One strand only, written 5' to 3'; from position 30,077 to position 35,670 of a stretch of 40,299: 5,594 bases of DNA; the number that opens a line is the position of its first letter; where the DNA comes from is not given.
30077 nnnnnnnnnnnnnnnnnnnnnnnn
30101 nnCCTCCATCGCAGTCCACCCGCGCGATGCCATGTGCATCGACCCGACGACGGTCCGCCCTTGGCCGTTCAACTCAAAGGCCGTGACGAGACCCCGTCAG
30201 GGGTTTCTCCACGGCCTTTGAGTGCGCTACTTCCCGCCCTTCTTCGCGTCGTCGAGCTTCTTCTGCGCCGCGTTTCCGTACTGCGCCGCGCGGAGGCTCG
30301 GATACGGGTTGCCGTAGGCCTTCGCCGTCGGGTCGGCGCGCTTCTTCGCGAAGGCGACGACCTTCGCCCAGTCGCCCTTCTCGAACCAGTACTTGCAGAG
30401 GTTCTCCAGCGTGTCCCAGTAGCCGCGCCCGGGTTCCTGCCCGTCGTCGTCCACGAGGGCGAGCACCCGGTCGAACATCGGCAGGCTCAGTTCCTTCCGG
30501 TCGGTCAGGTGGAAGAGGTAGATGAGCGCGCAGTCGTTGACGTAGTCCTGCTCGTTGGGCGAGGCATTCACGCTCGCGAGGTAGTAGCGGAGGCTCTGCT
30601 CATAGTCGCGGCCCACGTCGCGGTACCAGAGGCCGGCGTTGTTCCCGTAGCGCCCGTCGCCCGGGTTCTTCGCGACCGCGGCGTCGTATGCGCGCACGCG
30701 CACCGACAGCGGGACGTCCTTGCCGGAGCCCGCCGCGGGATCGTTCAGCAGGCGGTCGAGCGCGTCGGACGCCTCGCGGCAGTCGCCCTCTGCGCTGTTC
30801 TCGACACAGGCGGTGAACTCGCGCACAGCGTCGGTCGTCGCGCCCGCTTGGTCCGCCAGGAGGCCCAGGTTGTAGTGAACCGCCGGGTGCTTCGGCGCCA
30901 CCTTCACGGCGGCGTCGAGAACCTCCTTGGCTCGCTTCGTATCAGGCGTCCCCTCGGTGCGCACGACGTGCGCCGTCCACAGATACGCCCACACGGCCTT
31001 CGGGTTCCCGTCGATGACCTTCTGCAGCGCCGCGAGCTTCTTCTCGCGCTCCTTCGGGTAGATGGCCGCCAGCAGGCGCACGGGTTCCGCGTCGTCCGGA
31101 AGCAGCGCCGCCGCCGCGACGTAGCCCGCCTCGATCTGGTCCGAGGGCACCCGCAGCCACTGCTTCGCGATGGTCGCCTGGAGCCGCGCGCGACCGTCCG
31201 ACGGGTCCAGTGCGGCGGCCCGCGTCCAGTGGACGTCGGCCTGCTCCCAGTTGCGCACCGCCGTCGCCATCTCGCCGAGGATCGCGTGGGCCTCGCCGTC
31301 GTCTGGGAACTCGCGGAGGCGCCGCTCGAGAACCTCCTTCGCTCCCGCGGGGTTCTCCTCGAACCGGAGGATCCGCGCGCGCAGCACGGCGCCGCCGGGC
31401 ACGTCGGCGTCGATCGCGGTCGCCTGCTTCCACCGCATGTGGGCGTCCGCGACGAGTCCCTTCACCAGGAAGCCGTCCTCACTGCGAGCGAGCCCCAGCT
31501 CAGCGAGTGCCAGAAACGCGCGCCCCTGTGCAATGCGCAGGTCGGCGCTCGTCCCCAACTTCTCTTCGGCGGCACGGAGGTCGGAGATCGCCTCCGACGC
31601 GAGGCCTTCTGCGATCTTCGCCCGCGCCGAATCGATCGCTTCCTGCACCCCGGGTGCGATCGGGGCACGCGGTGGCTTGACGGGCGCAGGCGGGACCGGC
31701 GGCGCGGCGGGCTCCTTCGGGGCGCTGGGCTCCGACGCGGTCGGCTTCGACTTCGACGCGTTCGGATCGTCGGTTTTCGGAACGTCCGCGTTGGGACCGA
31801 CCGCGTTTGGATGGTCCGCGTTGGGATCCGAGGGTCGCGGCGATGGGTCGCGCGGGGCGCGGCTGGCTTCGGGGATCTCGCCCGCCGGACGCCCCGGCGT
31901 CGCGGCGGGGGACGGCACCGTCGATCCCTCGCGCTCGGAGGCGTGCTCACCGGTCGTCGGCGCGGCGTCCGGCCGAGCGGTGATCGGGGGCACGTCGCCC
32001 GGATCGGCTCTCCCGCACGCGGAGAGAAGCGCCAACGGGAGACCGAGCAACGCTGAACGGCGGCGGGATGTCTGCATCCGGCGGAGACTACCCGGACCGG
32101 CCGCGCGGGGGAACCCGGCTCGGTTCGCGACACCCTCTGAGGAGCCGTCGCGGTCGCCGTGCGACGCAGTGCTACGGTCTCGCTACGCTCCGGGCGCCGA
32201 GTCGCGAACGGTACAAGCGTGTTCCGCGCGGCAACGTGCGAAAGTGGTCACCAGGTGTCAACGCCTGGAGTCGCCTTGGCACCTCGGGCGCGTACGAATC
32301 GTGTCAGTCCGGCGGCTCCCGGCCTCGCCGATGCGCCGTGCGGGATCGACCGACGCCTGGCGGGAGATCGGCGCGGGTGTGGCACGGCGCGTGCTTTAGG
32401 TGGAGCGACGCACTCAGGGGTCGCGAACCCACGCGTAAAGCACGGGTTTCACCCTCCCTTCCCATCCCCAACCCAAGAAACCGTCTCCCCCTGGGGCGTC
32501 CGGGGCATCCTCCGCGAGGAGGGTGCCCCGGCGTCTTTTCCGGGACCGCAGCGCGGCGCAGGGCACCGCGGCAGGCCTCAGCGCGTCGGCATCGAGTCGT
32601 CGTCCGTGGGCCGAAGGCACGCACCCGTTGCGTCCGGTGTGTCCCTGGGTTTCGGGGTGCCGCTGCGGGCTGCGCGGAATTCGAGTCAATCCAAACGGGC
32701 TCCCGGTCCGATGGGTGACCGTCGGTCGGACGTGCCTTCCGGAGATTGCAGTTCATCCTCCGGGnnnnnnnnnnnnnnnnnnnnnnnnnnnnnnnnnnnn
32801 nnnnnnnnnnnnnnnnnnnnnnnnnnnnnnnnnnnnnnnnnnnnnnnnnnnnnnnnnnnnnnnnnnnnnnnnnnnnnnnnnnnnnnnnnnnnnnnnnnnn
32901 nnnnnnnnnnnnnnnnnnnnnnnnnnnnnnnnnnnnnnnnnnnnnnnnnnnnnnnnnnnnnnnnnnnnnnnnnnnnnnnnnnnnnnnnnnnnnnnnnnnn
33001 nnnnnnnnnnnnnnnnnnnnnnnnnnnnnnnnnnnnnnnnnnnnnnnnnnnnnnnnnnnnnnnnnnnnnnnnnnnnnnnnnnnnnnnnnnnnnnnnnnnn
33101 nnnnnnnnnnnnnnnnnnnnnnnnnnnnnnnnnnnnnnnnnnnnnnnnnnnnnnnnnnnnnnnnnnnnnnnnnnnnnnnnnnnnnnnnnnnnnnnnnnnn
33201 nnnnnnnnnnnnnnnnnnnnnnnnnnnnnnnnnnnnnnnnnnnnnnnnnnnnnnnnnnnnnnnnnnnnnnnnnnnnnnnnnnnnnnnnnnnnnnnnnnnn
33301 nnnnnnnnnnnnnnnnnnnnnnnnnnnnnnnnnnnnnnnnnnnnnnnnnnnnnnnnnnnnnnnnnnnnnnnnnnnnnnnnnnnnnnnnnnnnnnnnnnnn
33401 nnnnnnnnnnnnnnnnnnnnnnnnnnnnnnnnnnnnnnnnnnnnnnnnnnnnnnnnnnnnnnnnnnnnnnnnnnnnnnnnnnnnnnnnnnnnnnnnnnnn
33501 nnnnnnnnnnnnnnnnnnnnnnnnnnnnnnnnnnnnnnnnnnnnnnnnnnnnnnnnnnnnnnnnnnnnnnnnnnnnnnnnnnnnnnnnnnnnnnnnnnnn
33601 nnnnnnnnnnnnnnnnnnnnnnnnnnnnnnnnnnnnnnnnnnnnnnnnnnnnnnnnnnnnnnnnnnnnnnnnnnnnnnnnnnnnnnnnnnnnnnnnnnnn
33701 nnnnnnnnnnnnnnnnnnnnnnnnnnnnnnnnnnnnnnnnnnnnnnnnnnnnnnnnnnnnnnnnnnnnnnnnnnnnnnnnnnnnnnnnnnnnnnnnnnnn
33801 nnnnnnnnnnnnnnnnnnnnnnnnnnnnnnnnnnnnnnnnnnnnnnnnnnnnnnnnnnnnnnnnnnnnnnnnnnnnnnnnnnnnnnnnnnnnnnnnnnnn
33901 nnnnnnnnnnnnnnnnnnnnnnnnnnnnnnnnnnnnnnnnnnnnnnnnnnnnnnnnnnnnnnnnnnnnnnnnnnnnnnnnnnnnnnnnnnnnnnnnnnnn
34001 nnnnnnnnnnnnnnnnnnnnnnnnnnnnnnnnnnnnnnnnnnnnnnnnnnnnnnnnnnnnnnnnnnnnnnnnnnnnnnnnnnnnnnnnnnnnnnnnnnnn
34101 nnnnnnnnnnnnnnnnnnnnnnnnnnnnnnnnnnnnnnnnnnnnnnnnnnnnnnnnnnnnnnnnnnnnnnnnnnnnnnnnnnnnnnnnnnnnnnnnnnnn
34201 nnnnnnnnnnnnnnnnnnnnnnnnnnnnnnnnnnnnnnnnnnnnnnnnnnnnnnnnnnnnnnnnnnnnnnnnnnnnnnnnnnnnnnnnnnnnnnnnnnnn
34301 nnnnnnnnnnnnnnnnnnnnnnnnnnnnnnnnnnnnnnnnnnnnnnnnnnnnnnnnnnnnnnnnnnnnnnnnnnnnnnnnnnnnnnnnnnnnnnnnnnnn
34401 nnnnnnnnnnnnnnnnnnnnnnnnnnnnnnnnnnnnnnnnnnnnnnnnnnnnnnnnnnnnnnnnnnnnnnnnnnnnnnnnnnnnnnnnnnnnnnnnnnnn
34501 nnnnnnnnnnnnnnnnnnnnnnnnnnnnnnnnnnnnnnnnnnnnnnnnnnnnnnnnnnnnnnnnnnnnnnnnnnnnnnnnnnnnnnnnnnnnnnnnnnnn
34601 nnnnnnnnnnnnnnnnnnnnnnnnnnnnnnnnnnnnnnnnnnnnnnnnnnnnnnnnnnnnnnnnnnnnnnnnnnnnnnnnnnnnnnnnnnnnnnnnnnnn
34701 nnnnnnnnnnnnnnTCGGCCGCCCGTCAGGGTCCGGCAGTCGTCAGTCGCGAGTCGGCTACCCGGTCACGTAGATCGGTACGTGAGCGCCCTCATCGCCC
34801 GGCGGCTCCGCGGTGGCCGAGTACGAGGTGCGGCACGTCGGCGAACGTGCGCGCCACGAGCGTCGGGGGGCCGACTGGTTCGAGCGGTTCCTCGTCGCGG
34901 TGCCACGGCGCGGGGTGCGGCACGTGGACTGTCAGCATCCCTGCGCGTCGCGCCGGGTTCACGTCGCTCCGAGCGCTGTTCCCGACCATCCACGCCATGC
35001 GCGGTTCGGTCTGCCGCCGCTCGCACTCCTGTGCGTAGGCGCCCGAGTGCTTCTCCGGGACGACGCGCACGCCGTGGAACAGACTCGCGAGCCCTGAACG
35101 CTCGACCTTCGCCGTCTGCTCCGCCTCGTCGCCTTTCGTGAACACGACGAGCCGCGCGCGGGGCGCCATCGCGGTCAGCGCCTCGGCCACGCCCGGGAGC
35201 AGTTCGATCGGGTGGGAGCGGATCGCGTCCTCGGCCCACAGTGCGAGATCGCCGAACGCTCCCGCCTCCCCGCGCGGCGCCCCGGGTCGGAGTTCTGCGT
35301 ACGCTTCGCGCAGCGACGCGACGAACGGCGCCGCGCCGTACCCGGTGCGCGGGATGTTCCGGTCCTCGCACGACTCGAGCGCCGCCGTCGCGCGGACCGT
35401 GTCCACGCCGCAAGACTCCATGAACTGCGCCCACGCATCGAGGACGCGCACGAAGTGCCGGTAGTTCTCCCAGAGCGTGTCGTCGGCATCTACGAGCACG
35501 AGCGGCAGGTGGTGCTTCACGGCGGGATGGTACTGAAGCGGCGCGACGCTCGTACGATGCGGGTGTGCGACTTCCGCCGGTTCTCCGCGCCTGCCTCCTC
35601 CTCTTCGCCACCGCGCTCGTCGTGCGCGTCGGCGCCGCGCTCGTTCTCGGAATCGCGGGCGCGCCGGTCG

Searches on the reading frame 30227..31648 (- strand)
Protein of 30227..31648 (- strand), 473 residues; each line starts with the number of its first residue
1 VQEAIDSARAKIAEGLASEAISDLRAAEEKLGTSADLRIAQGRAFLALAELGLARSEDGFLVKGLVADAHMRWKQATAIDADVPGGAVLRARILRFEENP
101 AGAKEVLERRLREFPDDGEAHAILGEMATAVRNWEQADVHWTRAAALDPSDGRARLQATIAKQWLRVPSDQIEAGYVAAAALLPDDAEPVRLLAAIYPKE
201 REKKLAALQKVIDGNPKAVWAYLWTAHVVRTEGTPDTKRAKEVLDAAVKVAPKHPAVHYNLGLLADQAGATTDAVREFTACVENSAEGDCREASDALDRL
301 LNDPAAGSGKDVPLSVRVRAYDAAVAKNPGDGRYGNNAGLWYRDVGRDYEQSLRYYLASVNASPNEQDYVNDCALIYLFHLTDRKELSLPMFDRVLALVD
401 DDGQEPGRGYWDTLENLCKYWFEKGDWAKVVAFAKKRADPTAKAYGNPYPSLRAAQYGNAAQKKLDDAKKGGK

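Call 68: search_protein_families(library=pfam, proteins=[window:30227-31648:-], max_evalue=0.001)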
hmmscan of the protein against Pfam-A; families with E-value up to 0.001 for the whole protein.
window:30227-31648:- (473 aa): 6 families
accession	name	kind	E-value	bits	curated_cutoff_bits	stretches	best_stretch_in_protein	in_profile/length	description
PF13428.12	TPR_14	-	1.8e-09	37.8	23.5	1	88-126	5-43/44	Tetratricopeptide repeat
PF07719.23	TPR_2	-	4.7e-07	29.9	27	0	119-151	2-34/34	Tetratricopeptide repeat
PF13431.12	TPR_17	-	2.3e-06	27.9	24.4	0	245-274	3-32/34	Tetratricopeptide repeat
PF13432.12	TPR_16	-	3.8e-06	27.7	32.7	1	237-279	13-55/65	Tetratricopeptide repeat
PF23914.1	TPR_CcmH_CycH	-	1.3e-05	25.5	42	0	107-192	39-126/158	Cytochrome c-type biogenesis protein H TPR domain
PF14559.12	TPR_19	-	0.00025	21.7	25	0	236-277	6-47/68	Tetratricopeptide repeat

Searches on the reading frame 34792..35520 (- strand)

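Call 68: search_protein_families(library=pfam, proteins=[window:34792-35520:-], max_evalue=0.001)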
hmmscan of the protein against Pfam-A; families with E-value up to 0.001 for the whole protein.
window:34792-35520:- (242 aa): 3 families
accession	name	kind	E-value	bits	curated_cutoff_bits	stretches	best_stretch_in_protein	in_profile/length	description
PF00702.32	Hydrolase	-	6e-10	40.3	26.4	1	7-194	3-191/191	haloacid dehalogenase-like hydrolase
PF13419.12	HAD_2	-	2.2e-05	25.1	23.8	1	97-199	70-177/178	Haloacid dehalogenase-like hydrolase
PF13242.12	Hydrolase_like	-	0.0003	21.1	22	1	160-228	8-74/75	HAD-hyrolase-like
